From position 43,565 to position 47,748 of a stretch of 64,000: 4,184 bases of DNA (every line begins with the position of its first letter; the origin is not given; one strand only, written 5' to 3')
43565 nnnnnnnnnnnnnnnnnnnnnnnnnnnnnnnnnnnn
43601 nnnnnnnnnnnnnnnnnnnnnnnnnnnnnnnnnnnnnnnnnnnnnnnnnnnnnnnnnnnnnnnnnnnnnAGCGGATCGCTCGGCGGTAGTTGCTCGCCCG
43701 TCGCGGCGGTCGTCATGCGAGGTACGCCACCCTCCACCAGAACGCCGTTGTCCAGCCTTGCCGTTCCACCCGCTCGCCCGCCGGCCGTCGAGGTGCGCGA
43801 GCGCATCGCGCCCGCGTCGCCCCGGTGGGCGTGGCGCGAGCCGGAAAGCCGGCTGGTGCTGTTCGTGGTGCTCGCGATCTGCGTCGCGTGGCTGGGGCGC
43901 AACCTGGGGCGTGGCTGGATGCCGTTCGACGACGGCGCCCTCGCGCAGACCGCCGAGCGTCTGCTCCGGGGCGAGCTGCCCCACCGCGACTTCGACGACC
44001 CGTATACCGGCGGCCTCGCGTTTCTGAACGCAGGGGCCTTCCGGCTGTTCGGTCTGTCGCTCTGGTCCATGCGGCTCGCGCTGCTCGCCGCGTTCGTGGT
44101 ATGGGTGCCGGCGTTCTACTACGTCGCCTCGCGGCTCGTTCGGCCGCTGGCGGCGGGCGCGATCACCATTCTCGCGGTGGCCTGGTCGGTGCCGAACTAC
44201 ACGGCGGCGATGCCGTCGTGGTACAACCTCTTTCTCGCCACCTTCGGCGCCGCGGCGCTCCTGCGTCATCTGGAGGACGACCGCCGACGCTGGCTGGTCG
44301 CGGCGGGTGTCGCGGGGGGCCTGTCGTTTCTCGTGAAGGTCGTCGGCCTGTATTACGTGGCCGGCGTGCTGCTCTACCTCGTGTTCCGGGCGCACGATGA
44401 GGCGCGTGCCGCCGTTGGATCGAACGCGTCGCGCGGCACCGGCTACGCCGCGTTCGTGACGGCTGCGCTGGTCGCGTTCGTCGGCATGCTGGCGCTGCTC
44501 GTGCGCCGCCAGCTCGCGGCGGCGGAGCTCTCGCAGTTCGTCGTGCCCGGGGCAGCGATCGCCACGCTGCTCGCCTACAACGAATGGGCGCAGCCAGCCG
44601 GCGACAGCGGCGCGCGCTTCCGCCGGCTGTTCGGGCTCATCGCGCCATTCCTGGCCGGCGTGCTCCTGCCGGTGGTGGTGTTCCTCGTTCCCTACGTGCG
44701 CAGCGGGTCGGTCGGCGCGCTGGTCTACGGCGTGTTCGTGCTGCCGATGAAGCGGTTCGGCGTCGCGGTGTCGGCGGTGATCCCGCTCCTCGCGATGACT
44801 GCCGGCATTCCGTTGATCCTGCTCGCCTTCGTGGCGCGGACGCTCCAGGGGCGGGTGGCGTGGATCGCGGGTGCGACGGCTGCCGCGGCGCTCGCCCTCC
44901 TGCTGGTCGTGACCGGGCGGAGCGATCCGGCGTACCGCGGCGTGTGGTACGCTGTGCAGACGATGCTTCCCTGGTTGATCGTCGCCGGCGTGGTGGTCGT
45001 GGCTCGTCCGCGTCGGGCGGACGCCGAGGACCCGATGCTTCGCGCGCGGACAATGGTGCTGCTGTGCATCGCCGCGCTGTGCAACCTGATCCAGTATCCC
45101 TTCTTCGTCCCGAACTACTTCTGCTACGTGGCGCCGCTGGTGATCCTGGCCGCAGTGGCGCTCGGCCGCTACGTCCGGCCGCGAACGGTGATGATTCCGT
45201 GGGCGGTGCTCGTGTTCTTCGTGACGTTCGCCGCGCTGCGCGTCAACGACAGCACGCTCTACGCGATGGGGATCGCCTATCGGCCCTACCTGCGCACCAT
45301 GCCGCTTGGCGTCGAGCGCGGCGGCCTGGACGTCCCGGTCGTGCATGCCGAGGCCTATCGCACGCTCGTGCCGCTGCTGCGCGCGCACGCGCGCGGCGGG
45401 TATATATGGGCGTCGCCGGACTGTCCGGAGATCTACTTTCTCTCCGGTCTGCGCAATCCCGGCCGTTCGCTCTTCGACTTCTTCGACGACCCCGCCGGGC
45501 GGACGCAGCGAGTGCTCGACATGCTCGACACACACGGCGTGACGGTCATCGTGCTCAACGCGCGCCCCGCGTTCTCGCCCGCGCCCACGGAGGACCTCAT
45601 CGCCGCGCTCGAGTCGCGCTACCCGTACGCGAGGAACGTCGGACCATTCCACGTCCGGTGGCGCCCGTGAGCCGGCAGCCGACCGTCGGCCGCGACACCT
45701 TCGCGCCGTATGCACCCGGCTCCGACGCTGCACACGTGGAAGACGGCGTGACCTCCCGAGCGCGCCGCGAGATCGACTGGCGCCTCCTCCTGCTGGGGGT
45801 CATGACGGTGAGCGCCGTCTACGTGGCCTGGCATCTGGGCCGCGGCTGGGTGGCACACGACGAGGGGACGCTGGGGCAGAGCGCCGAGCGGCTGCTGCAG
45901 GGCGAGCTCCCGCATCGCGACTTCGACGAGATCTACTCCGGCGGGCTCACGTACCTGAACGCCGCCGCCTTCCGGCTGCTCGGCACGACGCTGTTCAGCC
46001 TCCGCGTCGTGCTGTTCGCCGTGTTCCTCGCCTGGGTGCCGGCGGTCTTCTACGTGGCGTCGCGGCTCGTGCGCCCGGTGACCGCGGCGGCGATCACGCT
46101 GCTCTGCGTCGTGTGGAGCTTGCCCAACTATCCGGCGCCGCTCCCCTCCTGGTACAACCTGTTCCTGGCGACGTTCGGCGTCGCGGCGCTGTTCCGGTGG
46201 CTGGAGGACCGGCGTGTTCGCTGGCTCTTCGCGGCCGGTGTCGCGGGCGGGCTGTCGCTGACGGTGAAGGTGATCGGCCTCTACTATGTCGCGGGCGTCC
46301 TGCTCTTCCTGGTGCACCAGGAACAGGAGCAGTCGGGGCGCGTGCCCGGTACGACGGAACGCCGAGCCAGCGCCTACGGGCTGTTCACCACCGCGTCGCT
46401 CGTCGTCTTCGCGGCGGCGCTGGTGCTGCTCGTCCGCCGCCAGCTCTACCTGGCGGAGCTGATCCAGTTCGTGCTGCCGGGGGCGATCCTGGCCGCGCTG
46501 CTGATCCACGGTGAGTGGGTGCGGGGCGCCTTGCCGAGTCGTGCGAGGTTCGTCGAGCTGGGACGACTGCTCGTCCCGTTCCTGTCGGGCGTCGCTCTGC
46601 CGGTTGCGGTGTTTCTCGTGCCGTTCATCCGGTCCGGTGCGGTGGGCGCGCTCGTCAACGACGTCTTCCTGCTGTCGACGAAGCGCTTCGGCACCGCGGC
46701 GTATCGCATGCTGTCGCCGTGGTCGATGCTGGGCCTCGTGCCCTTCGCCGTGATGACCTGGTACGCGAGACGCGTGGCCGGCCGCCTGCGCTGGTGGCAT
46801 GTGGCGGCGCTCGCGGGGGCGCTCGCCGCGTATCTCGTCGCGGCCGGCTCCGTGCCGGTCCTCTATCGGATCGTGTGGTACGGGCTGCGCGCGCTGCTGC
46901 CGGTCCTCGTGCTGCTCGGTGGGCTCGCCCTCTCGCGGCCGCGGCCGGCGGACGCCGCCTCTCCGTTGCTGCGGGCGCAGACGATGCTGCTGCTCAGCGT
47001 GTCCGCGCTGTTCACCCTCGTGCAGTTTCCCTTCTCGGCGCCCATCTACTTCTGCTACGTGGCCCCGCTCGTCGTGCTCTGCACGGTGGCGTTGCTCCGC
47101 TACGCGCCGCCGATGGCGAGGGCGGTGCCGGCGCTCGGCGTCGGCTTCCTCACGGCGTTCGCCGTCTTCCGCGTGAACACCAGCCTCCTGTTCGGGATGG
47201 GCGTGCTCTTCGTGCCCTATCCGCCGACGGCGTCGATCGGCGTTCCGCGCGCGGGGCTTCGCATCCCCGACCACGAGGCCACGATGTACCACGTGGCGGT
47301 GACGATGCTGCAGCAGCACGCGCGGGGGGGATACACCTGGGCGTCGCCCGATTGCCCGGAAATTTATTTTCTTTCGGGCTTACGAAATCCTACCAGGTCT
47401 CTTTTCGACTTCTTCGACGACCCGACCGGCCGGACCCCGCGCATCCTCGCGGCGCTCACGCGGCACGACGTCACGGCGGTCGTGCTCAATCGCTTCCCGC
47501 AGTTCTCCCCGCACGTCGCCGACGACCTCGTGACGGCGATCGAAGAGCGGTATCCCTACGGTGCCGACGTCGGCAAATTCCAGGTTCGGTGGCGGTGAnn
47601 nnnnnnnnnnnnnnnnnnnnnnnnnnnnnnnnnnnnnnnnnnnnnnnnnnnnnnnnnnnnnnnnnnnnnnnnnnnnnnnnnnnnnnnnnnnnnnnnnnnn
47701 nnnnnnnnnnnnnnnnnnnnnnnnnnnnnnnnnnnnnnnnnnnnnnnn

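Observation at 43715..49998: GT-C pair, polyprenyl-phosphate GT2 and two methyltransferases: candidate periplasmic (methyl)glycosylation system, possibly for PEP-CTERM proteins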

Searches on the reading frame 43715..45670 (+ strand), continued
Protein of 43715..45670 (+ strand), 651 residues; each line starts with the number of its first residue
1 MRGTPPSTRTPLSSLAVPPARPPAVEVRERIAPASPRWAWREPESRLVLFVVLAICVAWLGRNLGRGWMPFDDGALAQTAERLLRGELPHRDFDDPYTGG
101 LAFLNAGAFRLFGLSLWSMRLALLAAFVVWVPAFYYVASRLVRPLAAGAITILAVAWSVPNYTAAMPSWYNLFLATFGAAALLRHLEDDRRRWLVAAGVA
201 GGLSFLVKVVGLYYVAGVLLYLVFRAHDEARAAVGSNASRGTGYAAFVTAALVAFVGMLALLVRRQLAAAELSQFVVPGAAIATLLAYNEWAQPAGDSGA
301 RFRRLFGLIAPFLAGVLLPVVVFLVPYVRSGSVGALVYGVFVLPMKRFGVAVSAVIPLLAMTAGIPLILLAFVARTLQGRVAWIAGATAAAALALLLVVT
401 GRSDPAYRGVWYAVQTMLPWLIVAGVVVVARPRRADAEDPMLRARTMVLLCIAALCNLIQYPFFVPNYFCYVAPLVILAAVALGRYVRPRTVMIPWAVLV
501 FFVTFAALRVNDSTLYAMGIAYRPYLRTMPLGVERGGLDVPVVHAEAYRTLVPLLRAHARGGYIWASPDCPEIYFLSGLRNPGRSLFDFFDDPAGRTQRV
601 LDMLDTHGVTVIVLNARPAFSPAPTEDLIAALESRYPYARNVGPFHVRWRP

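Call 58: search_protein_families(library=ncbifam, proteins=[L045:12345-13289:+, L045:13274-14362:+, L045:14359-15315:+, L045:15293-15976:+, L045:15948-16958:+, L045:11830-12435:-, L070:12501-14039:+, L070:14036-14674:+, L070:14678-15475:+, L070:11923-12900:+], max_evalue=1e-10)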
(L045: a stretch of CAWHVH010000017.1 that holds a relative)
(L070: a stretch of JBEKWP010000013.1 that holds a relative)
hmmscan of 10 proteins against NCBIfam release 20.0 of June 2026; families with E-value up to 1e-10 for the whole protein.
L045:12345-13289:+ (314 aa): 9 families
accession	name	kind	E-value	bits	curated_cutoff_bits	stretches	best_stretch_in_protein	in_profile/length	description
TIGR02623.1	G1P_cyt_trans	equivalog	2.7e-115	384.2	300.25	1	60-312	1-253/255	glucose-1-phosphate cytidylyltransferase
TIGR03992.1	Arch_glmU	subfamily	1.7e-23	83.2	292.1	1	60-126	1-67/393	bifunctional sugar-1-phosphate nucleotidylyltransferase/acetyltransferase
NF049965.1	GlMnHpPGnyltfHddC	equivalog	6.4e-22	78.3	300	1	60-126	1-67/221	D-glycero-D-manno-heptose 1-phosphate guanosyltransferase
NF052502.1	man1P_GTase_Rv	exception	8.1e-21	74.3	440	0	61-125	2-66/352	mannose-1-phosphate guanylyltransferase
NF045761.1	NAMPUrTaseMurU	equivalog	6.5e-17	62.1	250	1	60-124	1-65/226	N-acetylmuramate alpha-1-phosphate uridylyltransferase MurU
NF041313.1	UDPGP_AglF_Halo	equivalog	1.1e-15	57.8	400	1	60-124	1-65/234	UTP--glucose-1-phosphate uridylyltransferase AglF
TIGR01208.1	rmlA_long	equivalog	2.3e-14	53.1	320.25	0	61-125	1-66/353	glucose-1-phosphate thymidylyltransferase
NF041173.1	Sug_nt_acttase_Thmprot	equivalog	2.4e-13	49.8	600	1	60-268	1-186/405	bifunctional sugar-1-phosphate nucleotidylyltransferase/acetyltransferase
TIGR02091.1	glgC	equivalog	2.9e-12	46.4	424.9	1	62-294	3-249/364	glucose-1-phosphate adenylyltransferase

L045:13274-14362:+ (362 aa): 6 families
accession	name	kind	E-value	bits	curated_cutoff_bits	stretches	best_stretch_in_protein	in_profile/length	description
TIGR02622.1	CDP_4_6_dhtase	equivalog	5.5e-149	496.1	278.45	1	13-356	1-351/352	CDP-glucose 4,6-dehydratase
TIGR01181.1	dTDP_gluc_dehyt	equivalog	6.9e-28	97.6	365.1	1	18-338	1-314/321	dTDP-glucose 4,6-dehydratase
TIGR04180.1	EDH_00030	hypoth_equivalog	1.1e-18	67.4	475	1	19-318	1-292/297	NAD-dependent 4,6-dehydratase LegB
TIGR01179.1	galE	equivalog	4.1e-17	62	262.3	1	18-335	1-325/332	UDP-glucose 4-epimerase GalE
NF007956.0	PRK10675.1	subfamily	3.6e-12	46.1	394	0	18-174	2-159/338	UDP-glucose 4-epimerase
NF007490.0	PRK10084.1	subfamily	8.1e-11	41.5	649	0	72-127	58-113/361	dTDP-glucose 4,6-dehydratase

L045:14359-15315:+ (318 aa): 10 families
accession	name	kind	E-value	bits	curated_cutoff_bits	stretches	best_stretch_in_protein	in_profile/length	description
TIGR01181.1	dTDP_gluc_dehyt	equivalog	1.2e-24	87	365.1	1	7-308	2-310/321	dTDP-glucose 4,6-dehydratase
TIGR01179.1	galE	equivalog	7.8e-23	80.8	262.3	1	8-179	3-179/332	UDP-glucose 4-epimerase GalE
TIGR04180.1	EDH_00030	hypoth_equivalog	1.2e-22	80.4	475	1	8-295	2-295/297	NAD-dependent 4,6-dehydratase LegB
TIGR02197.1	heptose_epim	equivalog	7.5e-20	71.3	274.6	1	8-309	2-313/316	ADP-glyceromanno-heptose 6-epimerase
NF047922.1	GDPFucSynFcl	equivalog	7e-14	52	500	1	8-308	6-300/308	GDP-L-fucose synthase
NF042423.1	oxyalk_red_Shew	equivalog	4.9e-13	48.9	580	1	5-228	9-224/331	2-alkyl-3-oxoalkanoate reductase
NF043036.1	ErythonDh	equivalog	7.1e-13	48.4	325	1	8-158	4-161/321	D-erythronate dehydrogenase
TIGR03466.1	HpnA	hypoth_equivalog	9.6e-12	44.4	367.65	1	6-224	2-216/327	hopanoid-associated sugar epimerase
TIGR01777.1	yfcH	hypoth_equivalog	1.2e-11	44.8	207.35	1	8-262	2-246/292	TIGR01777 family oxidoreductase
NF042422.1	oxyalk_red_OleD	equivalog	1.7e-11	44.1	580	1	8-249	4-242/329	2-alkyl-3-oxoalkanoate reductase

L045:15293-15976:+ (227 aa): 0 families

L045:15948-16958:+ (336 aa): 2 families
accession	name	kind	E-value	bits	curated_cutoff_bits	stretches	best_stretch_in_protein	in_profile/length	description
NF047588.1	GlcsyltransPgfSStrep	equivalog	1.5e-62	211.6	500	1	15-317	3-304/308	glycosyltransferase PgfS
NF007986.1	PRK10714.1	equivalog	1.8e-38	132.3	529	1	13-319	6-312/316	undecaprenyl-phosphate 4-deoxy-4-formamido-L-arabinose transferase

L045:11830-12435:- (201 aa): 2 families
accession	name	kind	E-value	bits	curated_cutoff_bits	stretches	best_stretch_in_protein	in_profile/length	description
NF043040.1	corrin_prot_MT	hypoth_equivalog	4.2e-13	49.2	180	1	27-147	29-157/216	corrinoid protein-associated methyltransferase CpaM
NF045667.1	MTase_DVU1556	equivalog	1.1e-11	44.6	155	1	24-146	7-128/213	DVU_1556 family methyltransferase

L070:12501-14039:+ (512 aa): 7 families
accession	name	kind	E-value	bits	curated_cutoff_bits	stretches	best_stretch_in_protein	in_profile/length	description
NF008687.0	PRK11706.1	equivalog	3.5e-170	565.8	375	1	137-508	1-374/375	dTDP-4-amino-4,6-dideoxygalactose transaminase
TIGR02379.1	ECA_wecE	subfamily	1.1e-155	518.1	434.85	1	138-508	2-375/376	dTDP-4-amino-4,6-dideoxy-D-glucose transaminase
TIGR03588.1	PseC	equivalog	1.3e-63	215.2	423.5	1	138-506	2-378/380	UDP-4-amino-4,6-dideoxy-N-acetyl-beta-L-altrosamine transaminase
NF008658.2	PRK11658.1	equivalog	2.6e-61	207.3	631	1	138-507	5-376/379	UDP-4-amino-4-deoxy-L-arabinose aminotransferase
TIGR04181.1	NHT_00031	hypoth_equivalog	5.2e-55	186.8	420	1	138-487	1-357/359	LegC family aminotransferase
TIGR04427.1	PLP_DesI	equivalog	3.3e-38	131.8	650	1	154-505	39-380/390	dTDP-4-dehydro-6-deoxyglucose aminotransferase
NF011936.0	PRK15407.1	equivalog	1.5e-33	116.1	423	1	205-450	111-374/440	lipopolysaccharide biosynthesis protein RfbH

L070:14036-14674:+ (212 aa): 2 families
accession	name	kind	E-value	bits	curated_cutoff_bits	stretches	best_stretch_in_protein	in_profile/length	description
NF043040.1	corrin_prot_MT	hypoth_equivalog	8.5e-15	54.8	180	1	39-157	31-156/216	corrinoid protein-associated methyltransferase CpaM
NF045667.1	MTase_DVU1556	equivalog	4.5e-13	49.1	155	1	45-155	16-126/213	DVU_1556 family methyltransferase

L070:14678-15475:+ (265 aa): 1 family
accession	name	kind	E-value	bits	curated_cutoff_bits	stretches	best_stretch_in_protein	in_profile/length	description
NF045667.1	MTase_DVU1556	equivalog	5.4e-13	48.9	155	1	47-187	19-165/213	DVU_1556 family methyltransferase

L070:11923-12900:+ (325 aa): 3 families
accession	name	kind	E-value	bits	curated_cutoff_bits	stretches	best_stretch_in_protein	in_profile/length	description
NF007986.1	PRK10714.1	equivalog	4e-55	187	529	1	15-318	8-314/316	undecaprenyl-phosphate 4-deoxy-4-formamido-L-arabinose transferase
NF047588.1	GlcsyltransPgfSStrep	equivalog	9.3e-44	149.9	500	1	15-314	3-304/308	glycosyltransferase PgfS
TIGR03937.1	PgaC_IcaA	equivalog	1.4e-11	44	422.3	1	6-106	38-135/407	poly-beta-1,6-N-acetyl-D-glucosamine synthase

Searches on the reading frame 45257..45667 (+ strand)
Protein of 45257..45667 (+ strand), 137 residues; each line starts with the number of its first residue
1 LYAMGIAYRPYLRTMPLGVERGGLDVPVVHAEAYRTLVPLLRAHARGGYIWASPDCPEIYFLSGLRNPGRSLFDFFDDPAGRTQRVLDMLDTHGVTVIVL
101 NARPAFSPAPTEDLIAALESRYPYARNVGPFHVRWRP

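Call 68: predict_structure(alignment_id=A2)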
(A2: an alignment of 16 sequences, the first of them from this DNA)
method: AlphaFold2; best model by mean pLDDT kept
length: 137 residues; sequences in the alignment: 16
mean_pLDDT: 81.7   pTM: 0.74
mean pLDDT of the five models: 81.7, 81.3, 78.0, 64.7, 63.7
residues with pLDDT >= 90: 44; 70-90: 63; 50-70: 28; < 50: 2
segments of 3 or more residues with pLDDT < 50: none
pLDDT, mean of each block of 10 residues (from residue 1): 57 75 77 90 92 85 85 61 86 93 71 90 93 93
secondary structure, 60 per line:
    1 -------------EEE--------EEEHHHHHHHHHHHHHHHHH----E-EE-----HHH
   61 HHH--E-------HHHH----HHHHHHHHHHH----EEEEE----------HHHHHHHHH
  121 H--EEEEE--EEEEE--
elements in order: E14-16 E25-27 H28-44 H58-63 H74-77 H82-92 E97-101 H112-121 E124-128 E131-135

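Call 70: fold_search(model_id=the predicted structure, library=pdb)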
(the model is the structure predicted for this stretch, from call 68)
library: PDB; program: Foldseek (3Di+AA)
matches with E <= 10: 791; with E <= 0.001: 0
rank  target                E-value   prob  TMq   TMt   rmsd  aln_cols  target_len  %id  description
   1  3vu0_C                2.5e-03  0.99  0.46  0.41   6.9       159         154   11  Crystal structure of the C-terminal globular domain of oligosaccharyltransferase (AfAglB-S2, AF_0040, O30195_ARCFU) fr (released 2013-01-23)
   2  3vu0_A                6.4e-03  0.96  0.45  0.41   7.2       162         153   10  Crystal structure of the C-terminal globular domain of oligosaccharyltransferase (AfAglB-S2, AF_0040, O30195_ARCFU) fr (released 2013-01-23)
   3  3vu0_B                8.9e-03  0.94  0.44  0.38   8.1       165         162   11  Crystal structure of the C-terminal globular domain of oligosaccharyltransferase (AfAglB-S2, AF_0040, O30195_ARCFU) fr (released 2013-01-23)
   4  5ino_B                1.1e-01  0.41  0.27  0.17   7.9        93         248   16  Human Tdp2 reaction product (5'-phosphorylated DNA)-Mg2+ complex (released 2016-04-27)
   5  6ee1_A                1.4e-01  0.33  0.23  0.06   4.5        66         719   14  Crystal structure of Mycobacterium tuberculosis ICL2 in complex with acetyl-CoA (released 2019-08-14)
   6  6ee1_D                1.4e-01  0.33  0.23  0.06   4.5        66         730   14  Crystal structure of Mycobacterium tuberculosis ICL2 in complex with acetyl-CoA (released 2019-08-14)
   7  6edz_A                1.7e-01  0.28  0.22  0.05   4.9        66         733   12  Crystal structure of Mycobacterium tuberculosis ICL2 in complex with acetyl-CoA, form I (released 2019-08-14)
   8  6edz_D                1.7e-01  0.28  0.22  0.05   4.9        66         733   12  Crystal structure of Mycobacterium tuberculosis ICL2 in complex with acetyl-CoA, form I (released 2019-08-14)
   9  6ee1_C                1.7e-01  0.25  0.22  0.06   4.6        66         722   14  Crystal structure of Mycobacterium tuberculosis ICL2 in complex with acetyl-CoA (released 2019-08-14)
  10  6ee1_B                1.8e-01  0.28  0.22  0.05   4.9        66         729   12  Crystal structure of Mycobacterium tuberculosis ICL2 in complex with acetyl-CoA (released 2019-08-14)
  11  3fzg                  1.9e-01  0.20  0.33  0.26   8.7       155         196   12  Structure of the 16S rRNA methylase ArmA (released 2009-08-11)
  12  8g8k                  2.0e-01  0.47  0.26  0.23   3.7        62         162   13  Crystal structure of Rv1916 (residues 233-398) (released 2023-06-07)
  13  6edz_B                2.0e-01  0.25  0.22  0.05   4.9        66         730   12  Crystal structure of Mycobacterium tuberculosis ICL2 in complex with acetyl-CoA, form I (released 2019-08-14)
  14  6edz_C                2.2e-01  0.25  0.22  0.06   4.9        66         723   12  Crystal structure of Mycobacterium tuberculosis ICL2 in complex with acetyl-CoA, form I (released 2019-08-14)
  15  9obo_A                2.5e-01  0.41  0.26  0.06   3.5        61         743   13  Crystal structure of Mycobacterium tuberculosis isocitrate lyase 2 fixed in the apo form with disulfide bonds (released 2026-03-18)
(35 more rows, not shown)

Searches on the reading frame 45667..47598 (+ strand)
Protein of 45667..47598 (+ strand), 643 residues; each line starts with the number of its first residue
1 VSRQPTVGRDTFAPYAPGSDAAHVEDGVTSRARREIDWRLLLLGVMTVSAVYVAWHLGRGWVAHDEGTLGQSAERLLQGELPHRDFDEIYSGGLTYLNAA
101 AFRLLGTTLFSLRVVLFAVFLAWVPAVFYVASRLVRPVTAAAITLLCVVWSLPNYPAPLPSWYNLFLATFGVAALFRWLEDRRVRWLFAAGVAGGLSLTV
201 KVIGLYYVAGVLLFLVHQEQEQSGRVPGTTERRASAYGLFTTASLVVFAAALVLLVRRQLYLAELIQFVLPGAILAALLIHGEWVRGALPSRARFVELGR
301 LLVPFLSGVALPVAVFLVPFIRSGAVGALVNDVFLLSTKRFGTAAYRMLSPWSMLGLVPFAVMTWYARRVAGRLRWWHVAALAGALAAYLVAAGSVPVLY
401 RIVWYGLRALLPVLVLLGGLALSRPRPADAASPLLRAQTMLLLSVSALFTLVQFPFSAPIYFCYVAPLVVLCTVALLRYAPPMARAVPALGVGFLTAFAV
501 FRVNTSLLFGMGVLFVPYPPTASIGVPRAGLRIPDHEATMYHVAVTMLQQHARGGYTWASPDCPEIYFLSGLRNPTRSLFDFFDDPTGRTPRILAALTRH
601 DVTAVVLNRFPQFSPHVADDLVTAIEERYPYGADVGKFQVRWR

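Call 9: search_protein_families(library=pfam, proteins=[window:45667-47598:+], max_evalue=0.1)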
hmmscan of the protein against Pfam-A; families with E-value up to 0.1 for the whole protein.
window:45667-47598:+ (643 aa): 1 family
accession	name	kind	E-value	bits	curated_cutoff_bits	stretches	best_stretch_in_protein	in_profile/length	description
PF13231.12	PMT_2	-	0.00019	22.1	26.1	1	95-219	7-133/160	Dolichyl-phosphate-mannose-protein mannosyltransferase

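Call 10: search_protein_families(library=ncbifam, proteins=[window:45667-47598:+], max_evalue=0.1)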
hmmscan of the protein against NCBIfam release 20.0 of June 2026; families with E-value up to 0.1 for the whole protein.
window:45667-47598:+ (643 aa): 0 families
